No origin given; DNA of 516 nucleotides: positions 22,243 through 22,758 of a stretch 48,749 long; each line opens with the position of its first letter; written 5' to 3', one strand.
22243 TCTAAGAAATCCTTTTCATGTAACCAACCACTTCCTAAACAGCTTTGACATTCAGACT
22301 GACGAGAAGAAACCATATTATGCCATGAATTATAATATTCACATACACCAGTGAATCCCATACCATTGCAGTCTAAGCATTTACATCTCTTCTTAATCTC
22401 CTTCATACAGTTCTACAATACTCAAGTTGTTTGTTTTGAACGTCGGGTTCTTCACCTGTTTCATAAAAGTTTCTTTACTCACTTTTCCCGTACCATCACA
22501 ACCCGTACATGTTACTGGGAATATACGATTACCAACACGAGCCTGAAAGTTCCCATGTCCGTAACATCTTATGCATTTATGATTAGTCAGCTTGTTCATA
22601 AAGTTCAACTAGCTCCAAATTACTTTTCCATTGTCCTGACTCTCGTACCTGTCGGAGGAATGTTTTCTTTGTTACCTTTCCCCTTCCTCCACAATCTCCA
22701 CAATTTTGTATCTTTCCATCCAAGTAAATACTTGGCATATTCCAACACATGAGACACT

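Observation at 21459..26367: Tandem array of about 15 small paralogous genes: anti-TRAP/DnaJ-like double zinc-knuckle mini-proteins and relatives, all carrying a conserved C-terminal NL-helix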

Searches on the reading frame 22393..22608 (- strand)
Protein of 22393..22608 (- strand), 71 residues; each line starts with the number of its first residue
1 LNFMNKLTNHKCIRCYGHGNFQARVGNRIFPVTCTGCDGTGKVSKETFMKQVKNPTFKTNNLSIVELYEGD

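Call 8: search_protein_families(library=pfam, max_evalue=1, proteins=[window:22393-22608:-])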
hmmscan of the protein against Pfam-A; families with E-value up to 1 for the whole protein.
window:22393-22608:- (71 aa): 9 families
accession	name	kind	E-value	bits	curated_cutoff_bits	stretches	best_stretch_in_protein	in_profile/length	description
PF00684.25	DnaJ_CXXCXGXG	-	9.5e-05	23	32.7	1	9-46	15-56/65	DnaJ central domain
PF17302.8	DUF5351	-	0.084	13.6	27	1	12-42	1-28/29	Family of unknown function (DUF5351)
PF14311.12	DUF4379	-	0.084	13.5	24.5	1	9-39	27-55/56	Probable Treble clef zinc finger domain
PF15777.11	Anti-TRAP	-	0.087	13.3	32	0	32-46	11-25/59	Tryptophan RNA-binding attenuator protein inhibitory protein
PF00641.23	Zn_ribbon_RanBP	-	0.13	12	27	1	2-15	11-24/30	Zn-finger in Ran binding protein and others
PF24042.1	DUF7351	-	0.14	12.3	31.2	1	10-40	2-30/177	Domain of unknown function (DUF7351)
PF03367.19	Zn_ribbon_ZPR1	-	0.15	12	23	0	30-59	5-30/56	ZPR1 zinc-finger domain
PF25112.1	zf-AtTam37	-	0.19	12.9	27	0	32-51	19-38/111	AtTam37 zinc finger region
PF21002.2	TMEM106_N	-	0.73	10.9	24.5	1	32-47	55-70/91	Transmembrane protein 106 N-terminal region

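Call 15: search_protein_families(library=phrogs, max_evalue=0.1, proteins=[window:22393-22608:-])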
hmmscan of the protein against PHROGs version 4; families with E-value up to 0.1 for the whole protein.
window:22393-22608:- (71 aa): 14 families
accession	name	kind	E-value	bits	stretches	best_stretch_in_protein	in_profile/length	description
phrog_6060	-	transcription regulation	1.5e-05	25.8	1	4-41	8-47/61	anti-termination protein Q-like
phrog_8027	-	unknown function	0.00032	21.9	1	10-50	6-46/153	-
phrog_8897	-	unknown function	0.00046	21.6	1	6-45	80-117/119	-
phrog_12902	-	unknown function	0.0012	20.1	1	3-44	19-53/61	-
phrog_4046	-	unknown function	0.0012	19.4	1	6-52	46-89/301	-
phrog_6730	-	unknown function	0.0013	19.7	0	5-25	38-58/106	-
phrog_37414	-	unknown function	0.002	18.9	1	9-45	115-149/204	-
phrog_14336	-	unknown function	0.002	18.5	1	10-48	161-199/363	-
phrog_36649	-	unknown function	0.002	18.1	1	10-43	378-415/466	-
phrog_9961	-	unknown function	0.0027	19.4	1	6-65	4-60/99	-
phrog_4095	-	unknown function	0.0096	16.6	1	9-52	34-77/234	-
phrog_127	-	transcription regulation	0.046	14.3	1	7-57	146-186/253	anti-termination protein Q-like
phrog_19532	-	DNA, RNA and nucleotide metabolism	0.052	14.1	1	5-47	260-299/301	DNA binding protein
phrog_14965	-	unknown function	0.058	13.9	1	9-53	102-137/200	-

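Call 19: find_homologous_proteins(query=A1, max_evalue=10)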
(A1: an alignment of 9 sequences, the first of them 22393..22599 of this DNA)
Query A1 (9 sequences) (68 aa, profile of the alignment): 14 proteins with E <= 10 among 328 candidates.
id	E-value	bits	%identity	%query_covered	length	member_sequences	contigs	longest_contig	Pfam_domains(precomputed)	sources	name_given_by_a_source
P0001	5.4e-22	95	31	87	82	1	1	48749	-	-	-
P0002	6.1e-22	95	33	97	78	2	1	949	-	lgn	-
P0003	1.8e-19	87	30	97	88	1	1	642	-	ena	-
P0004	2.5e-18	83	100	100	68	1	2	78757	-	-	-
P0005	2.8e-18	83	43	54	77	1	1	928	-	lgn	-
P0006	9.6e-18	82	28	53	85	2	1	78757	-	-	-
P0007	4.0e-15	73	38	82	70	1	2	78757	-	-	-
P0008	4.4e-13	67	-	-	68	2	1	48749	-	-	-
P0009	3.5e-12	64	35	97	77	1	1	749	-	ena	-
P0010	3.6e-12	64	24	88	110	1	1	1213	-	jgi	-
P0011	1.1e-11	62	43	53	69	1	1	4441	-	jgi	-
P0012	1.1e-11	62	36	87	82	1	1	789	-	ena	-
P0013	1.1e-9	56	36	87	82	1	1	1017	-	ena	-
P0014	1.4e-9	55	42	53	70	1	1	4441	-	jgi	-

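Call 21: find_encoding_contigs(protein=P0011, flank=5000, max_places=6)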
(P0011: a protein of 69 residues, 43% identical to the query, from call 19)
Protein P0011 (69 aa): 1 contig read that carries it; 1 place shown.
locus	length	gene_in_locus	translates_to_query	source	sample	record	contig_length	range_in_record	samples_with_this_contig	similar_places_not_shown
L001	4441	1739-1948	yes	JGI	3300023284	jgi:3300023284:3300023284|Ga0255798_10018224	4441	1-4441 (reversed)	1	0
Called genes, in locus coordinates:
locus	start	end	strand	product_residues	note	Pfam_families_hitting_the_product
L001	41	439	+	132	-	-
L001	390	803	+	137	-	-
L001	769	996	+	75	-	-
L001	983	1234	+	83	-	-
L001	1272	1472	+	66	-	-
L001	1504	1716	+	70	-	-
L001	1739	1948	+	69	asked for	-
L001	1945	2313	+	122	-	-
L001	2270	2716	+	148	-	-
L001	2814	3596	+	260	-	-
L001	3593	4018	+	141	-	-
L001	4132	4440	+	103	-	?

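Call 22: find_encoding_contigs(protein=P0004, flank=10000, max_places=6)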
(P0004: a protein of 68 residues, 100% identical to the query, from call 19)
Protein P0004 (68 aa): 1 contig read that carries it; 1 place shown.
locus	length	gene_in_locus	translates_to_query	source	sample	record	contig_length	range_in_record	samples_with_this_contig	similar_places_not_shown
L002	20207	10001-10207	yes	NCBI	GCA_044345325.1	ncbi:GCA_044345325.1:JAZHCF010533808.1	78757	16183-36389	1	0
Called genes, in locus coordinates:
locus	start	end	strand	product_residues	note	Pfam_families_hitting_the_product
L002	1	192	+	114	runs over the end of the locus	-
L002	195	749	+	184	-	-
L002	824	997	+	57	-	-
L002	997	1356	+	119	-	-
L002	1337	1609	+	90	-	-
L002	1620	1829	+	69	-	-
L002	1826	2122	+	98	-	-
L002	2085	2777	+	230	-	-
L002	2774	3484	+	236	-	-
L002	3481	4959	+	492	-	PF13203:DUF2201_N, PF09967:DUF2201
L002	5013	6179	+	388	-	PF07728:AAA_5 (weak)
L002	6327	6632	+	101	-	-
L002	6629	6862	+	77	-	-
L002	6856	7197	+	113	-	-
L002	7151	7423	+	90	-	-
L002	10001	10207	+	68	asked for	-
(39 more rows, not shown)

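Call 40: predict_structure(alignment_id=A3)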
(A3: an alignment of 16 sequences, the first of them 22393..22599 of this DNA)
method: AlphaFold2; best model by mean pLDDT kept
length: 68 residues; sequences in the alignment: 16
mean_pLDDT: 82.6   pTM: 0.65
mean pLDDT of the five models: 82.6, 81.7, 81.7, 81.5, 81.0
residues with pLDDT >= 90: 16; 70-90: 43; 50-70: 6; < 50: 3
segments of 3 or more residues with pLDDT < 50: 1-3
pLDDT, mean of each block of 10 residues (from residue 1): 67 89 92 89 87 77 75
secondary structure, 60 per line:
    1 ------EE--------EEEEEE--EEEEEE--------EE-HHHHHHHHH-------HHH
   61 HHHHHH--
elements in order: E17-22 E25-30 H42-50 H58-66
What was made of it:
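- On Anti-TRAP (RtpA): The monomer model shows a knuckle plus two helices (call 40).
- Structure: the AF2 model (pLDDT 82.6) shows a knuckle hairpin plus two helices (call 40). The architecture is alike: two CxxC knuckles binding one zinc, then a helix (call 40).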

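Call 43: search_protein_representatives(alignment_id=A3)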
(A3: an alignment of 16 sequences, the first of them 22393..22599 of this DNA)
Query: 16 sequences, 80 profile positions. Proteins with E-value up to 0.001 (for the whole library): 135; up to 1e-10: 22; up to 1e-30: 0. The best 135 are listed.
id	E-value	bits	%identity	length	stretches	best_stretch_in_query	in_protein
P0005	5.6e-24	100.0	-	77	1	1-77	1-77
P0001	4.1e-21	90.8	-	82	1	1-79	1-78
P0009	1.0e-20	89.5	-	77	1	1-78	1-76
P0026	5.6e-20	87.2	-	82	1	1-79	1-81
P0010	3.0e-17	78.4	-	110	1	4-79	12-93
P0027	2.4e-16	75.5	-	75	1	1-77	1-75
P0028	3.0e-16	75.2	-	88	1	1-78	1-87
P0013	4.4e-16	74.7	-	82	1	1-79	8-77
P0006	8.6e-16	73.8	-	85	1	7-78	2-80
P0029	7.0e-15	70.8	-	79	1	1-77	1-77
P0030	9.0e-14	67.3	-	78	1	1-76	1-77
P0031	2.3e-13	66.0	-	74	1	4-77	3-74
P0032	4.5e-13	65.0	-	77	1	1-78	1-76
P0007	1.1e-12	63.8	-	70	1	1-79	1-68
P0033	3.2e-12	62.3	-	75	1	1-74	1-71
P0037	2.2e-11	59.6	-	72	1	5-77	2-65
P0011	3.4e-09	52.6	-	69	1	30-77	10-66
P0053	6.8e-09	51.7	-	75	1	1-78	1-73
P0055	2.9e-08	49.6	-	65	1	1-74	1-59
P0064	1.2e-06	44.5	-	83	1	1-77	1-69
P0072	3.7e-06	42.9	-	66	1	5-76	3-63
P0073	4.4e-06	42.6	-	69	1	4-77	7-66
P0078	1.1e-05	41.4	-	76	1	1-79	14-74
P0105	1.6e-04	37.6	-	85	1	4-76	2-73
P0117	3.2e-04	36.7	-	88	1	4-75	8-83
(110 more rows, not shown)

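Call 45: fold_search(model_id=the predicted structure, library=pdb)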
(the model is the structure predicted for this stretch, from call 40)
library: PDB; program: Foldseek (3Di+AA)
matches with E <= 10: 119; with E <= 0.001: 0
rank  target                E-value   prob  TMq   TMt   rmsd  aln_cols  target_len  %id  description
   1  2ctt_MODEL_1_A        1.6e-01  0.92  0.41  0.30   2.8        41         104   24  Solution structure of zinc finger domain from human DnaJ subfamily A menber 3 (released 2005-11-24)
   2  7zhs_E                2.0e-01  0.96  0.44  0.23   2.6        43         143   26  3D reconstruction of the cylindrical assembly of DnaJA2 delta G/F by imposing D5 symmetry (released 2023-07-26)
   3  7zhs_H                2.0e-01  0.96  0.44  0.23   2.6        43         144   26  3D reconstruction of the cylindrical assembly of DnaJA2 delta G/F by imposing D5 symmetry (released 2023-07-26)
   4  7zhs_A                2.0e-01  0.96  0.44  0.14   2.6        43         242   26  3D reconstruction of the cylindrical assembly of DnaJA2 delta G/F by imposing D5 symmetry (released 2023-07-26)
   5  7ubm_Q                2.9e-01  0.63  0.45  0.20  13.4        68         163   13  Transcription antitermination complex: "pre-engaged" Qlambda-loading complex (released 2022-09-28)
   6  1exk_MODEL_1_A        3.1e-01  0.96  0.44  0.39   2.0        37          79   35  SOLUTION STRUCTURE OF THE CYSTEINE-RICH DOMAIN OF THE ESCHERICHIA COLI CHAPERONE PROTEIN DNAJ. (released 2000-07-26)
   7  7ubl_A                3.6e-01  0.47  0.44  0.23  13.0        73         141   12  Transcription antitermination factor Qlambda in complex with Q-lambda-binding-element DNA (released 2022-09-28)
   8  9gxp_A                3.8e-01  0.72  0.47  0.05   9.7        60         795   20  C. thermocellum UvrA in complex with DNA with an abasic site (basal conformation) (released 2025-12-24)
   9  9ga3_B                5.3e-01  0.77  0.43  0.04   3.2        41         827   24  MtUvrA2UvrB bound to damaged oligonucleotide (released 2025-04-23)
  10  9gxk_A                6.0e-01  0.90  0.48  0.05   2.3        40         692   25  C. thermocellum UvrA (basal conformation) (released 2025-12-24)
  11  9gxm_A                6.0e-01  0.77  0.47  0.06   4.7        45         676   22  C. thermocellum UvrA in complex with unmodified DNA and AMPPNP (basal conformation) (released 2025-12-24)
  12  9ga5_A                8.3e-01  0.82  0.47  0.05   2.4        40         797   25  MtUvrA2 bound to endogenous E. coli DNA (released 2025-04-23)
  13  9f5x_p                8.3e-01  0.09  0.23  0.14  15.3        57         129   12  Structure of the Chlamydomonas reinhardtii respiratory supercomplex I1 III2 IV2 (released 2025-03-12)
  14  9gxl_A                9.5e-01  0.75  0.47  0.05   3.7        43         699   23  C. thermocellum UvrA in complex with AMPPNP (basal conformation) (released 2025-12-24)
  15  9gxu_A                9.5e-01  0.69  0.47  0.05   3.6        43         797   23  C. thermocellum UvrA (K647A) in complex with DNA with a fluorescein modification (basal conformation) (released 2025-12-24)
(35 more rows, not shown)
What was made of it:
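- On DnaJ cysteine-rich domain (PF00684): Foldseek probability 0.92-0.96, rmsd 2.0-2.8 Å over 37-43 columns, but E = 0.16-0.31 (call 45).
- On Lambda Q-type antiterminators (phrog_6060/127; 7ubl): Foldseek rmsd is 13 Å (call 45).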

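Call 47: list_cluster_members(proteins=[P0064, P0072, P0078, P0053, P0105, P0117, P0055, P0073, P0033, P0037])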
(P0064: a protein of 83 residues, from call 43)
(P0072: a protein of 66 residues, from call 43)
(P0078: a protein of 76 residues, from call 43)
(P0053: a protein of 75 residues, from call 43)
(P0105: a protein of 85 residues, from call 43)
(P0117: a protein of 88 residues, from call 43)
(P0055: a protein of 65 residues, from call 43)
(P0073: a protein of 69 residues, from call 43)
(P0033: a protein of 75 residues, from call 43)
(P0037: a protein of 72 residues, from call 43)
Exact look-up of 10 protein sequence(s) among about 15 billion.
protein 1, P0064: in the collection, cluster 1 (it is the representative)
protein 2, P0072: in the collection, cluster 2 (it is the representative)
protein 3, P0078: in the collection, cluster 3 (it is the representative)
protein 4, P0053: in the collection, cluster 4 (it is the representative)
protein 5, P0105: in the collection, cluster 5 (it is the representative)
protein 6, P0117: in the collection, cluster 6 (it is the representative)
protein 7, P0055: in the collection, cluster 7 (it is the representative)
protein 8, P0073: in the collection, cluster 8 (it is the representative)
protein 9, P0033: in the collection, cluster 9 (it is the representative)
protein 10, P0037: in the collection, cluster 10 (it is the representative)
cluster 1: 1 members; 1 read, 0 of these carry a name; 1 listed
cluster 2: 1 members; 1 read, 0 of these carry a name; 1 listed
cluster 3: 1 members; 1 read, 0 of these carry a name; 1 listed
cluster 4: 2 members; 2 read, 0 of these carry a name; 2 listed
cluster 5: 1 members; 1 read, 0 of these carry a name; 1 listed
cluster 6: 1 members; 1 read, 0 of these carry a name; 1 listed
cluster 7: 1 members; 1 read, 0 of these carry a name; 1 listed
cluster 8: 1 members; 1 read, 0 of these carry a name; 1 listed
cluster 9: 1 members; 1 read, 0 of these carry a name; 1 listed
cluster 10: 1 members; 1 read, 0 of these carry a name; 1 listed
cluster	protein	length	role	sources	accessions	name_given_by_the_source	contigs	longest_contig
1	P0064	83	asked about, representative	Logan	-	-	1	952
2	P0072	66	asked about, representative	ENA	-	-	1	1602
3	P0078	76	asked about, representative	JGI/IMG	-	-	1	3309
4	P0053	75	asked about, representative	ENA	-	-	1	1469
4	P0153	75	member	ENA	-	-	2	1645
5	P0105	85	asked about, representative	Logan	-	-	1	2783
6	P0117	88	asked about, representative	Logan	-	-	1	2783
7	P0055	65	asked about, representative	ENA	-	-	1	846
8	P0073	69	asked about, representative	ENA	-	-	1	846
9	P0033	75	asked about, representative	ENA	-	-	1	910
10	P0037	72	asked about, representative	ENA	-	-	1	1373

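Call 51: fold_search(model_id=the predicted structure, library=viral)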
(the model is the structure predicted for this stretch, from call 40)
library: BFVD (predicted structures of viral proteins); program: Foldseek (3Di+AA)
matches with E <= 10: 377; with E <= 0.001: 0
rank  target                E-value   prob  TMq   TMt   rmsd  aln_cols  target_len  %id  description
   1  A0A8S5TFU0            5.5e-03  1.00  0.47  0.16   1.6        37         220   38  Cysteine-rich protein [Siphoviridae sp. ctbgC51]
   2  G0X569                6.7e-03  1.00  0.41  0.40   5.7        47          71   47  Uncharacterized protein [Salmonella phage 7-11]
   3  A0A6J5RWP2            9.2e-03  1.00  0.52  0.23   1.1        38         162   34  Uncharacterized protein [uncultured Caudovirales phage]
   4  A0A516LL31            9.2e-03  1.00  0.53  0.33   4.8        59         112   25  (no name in the UniProt tables at hand)
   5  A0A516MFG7            9.9e-03  1.00  0.52  0.46   8.1        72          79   26  (no name in the UniProt tables at hand)
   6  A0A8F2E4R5            1.4e-02  1.00  0.50  0.66   7.0        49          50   33  Uncharacterized protein [Microbacterium phage vB_MoxS-R1]
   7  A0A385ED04            1.6e-02  1.00  0.51  0.24  10.5        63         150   24  Uncharacterized protein [Caulobacter phage CcrPW]
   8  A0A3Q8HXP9            1.7e-02  1.00  0.58  0.28   3.5        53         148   24  (no name in the UniProt tables at hand)
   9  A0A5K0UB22            1.7e-02  1.00  0.53  0.50   4.3        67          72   24  Heat shock protein DnaJ [Yasminevirus sp. GU-2018]
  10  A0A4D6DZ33            3.0e-02  1.00  0.52  0.41   4.9        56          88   21  Uncharacterized protein [Escherichia phage Lidtsur]
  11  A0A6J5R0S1            3.0e-02  0.87  0.42  0.34  10.6        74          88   18  Uncharacterized protein [uncultured Caudovirales phage]
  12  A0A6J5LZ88            3.2e-02  0.98  0.39  0.45   4.1        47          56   21  Uncharacterized protein [uncultured Caudovirales phage]
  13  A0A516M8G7            3.9e-02  0.98  0.46  0.51   5.1        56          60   27  (no name in the UniProt tables at hand)
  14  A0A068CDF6            5.0e-02  1.00  0.60  0.42   3.8        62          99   16  (no name in the UniProt tables at hand)
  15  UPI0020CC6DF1         5.4e-02  0.96  0.39  0.44   7.1        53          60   26  (no name look-up for this kind of identifier)
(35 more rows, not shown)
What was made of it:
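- Closest known: Small uncharacterised Cys-rich. Same: The knuckle fold and size are the same (BFVD probability about 1.0, E = 5e-3 to 0.1, call 51; PHROG E = 1e-5 to 1e-2, call 15).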

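Call 69: search_solved_structures(query=A3, max_evalue=10, show_alignments=3)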
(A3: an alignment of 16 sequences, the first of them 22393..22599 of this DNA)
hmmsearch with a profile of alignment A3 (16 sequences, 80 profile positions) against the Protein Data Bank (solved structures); distinct sequences matched with E-value up to 10: 20.
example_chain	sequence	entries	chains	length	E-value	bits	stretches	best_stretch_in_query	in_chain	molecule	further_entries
1exk_A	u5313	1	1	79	0.00052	23.1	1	8-50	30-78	DNAJ PROTEIN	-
6jzb_A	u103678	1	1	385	0.023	17.9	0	8-47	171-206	Chaperone protein DnaJ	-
2fiy_A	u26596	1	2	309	0.093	15.9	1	6-44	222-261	Protein fdhE homolog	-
9ihp_E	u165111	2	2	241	0.28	14.4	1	21-69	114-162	NUHM (24 kDa) subunit of mitochondrial NADH:ubiquinone oxidoreductase (Complex I)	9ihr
7ubj_A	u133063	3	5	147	0.68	13.2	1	8-46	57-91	Antitermination protein Q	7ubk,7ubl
2yt9_A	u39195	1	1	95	0.71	13.1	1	4-59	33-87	zinc finger-containing protein 1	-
2ctt_A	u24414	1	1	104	0.73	13.1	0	26-46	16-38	DnaJ homolog subfamily A member 3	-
5c00_A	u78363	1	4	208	0.86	12.8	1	25-74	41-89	MdbA protein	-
3lcz_A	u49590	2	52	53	0.9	12.8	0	33-48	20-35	Inhibitor of TRAP, regulated by T-BOX (Trp) sequence RtpA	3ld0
1sp3_A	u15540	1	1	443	1.1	12.5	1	3-46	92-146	cytochrome c, putative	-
2vf7_A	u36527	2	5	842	1.2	12.4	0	37-51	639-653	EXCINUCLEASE ABC, SUBUNIT A. | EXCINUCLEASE ABC SUBUNIT A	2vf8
7ubm_Q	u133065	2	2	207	1.3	12.3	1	8-46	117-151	Antitermination protein Q | Antitermination protein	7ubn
3alr_A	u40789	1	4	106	1.5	12.1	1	5-47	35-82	Nanos protein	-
2jz6_A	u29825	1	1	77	1.6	12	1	8-50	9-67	50S ribosomal protein L28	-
9d9z_E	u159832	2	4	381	1.7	11.9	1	3-43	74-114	E3 ubiquitin-protein ligase KCMF1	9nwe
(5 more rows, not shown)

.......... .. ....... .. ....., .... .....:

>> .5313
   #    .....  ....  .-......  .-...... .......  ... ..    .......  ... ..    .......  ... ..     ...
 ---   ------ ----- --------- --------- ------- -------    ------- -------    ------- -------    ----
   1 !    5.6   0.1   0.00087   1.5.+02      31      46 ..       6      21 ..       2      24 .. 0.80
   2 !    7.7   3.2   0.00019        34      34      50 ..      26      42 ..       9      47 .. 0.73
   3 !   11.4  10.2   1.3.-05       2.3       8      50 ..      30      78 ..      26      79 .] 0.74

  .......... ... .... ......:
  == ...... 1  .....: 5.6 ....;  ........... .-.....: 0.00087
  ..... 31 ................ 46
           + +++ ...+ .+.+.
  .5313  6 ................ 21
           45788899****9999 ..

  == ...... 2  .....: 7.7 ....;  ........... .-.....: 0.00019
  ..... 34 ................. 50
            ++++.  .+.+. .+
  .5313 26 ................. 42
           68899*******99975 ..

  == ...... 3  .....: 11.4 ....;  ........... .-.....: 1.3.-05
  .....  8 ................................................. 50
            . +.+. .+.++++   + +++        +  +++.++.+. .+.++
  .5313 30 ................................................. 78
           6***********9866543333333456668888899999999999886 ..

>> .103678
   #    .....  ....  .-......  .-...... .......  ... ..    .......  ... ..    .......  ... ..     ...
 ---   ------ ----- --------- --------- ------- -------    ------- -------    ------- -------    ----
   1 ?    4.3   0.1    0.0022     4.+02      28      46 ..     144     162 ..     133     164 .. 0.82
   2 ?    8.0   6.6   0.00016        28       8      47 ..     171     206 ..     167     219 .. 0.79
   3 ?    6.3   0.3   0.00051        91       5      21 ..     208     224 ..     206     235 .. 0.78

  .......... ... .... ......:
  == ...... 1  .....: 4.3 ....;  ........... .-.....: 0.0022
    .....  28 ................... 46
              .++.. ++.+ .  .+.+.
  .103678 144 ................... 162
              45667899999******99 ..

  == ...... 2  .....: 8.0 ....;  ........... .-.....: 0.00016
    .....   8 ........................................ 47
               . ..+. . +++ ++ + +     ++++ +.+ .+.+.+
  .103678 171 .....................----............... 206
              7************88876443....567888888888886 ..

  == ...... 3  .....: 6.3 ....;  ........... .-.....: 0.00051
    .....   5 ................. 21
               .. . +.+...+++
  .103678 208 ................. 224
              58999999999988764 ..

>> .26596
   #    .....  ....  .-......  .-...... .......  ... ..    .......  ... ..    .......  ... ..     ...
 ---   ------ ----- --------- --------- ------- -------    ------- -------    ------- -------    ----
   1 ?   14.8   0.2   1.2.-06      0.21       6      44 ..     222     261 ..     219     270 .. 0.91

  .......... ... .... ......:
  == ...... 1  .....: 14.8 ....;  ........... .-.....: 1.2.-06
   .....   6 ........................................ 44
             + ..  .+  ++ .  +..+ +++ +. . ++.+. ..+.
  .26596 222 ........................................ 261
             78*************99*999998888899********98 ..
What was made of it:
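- On DnaJ cysteine-rich domain (PF00684): The profile against the 1exk sequence gives E = 5e-4 (call 69).
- On Anti-TRAP (RtpA): 3lcz gives E = 0.9 (call 69).
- Closest known: DnaJ cysteine-rich. Same: It is the best sequence match (E = 5e-4, call 69) and the best fold match (probability 0.92-0.96, call 45).
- The knuckle resembles DnaJ CR (calls 45, 69). Q-lambda appears among weak PDB and Foldseek hits (calls 45, 69).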
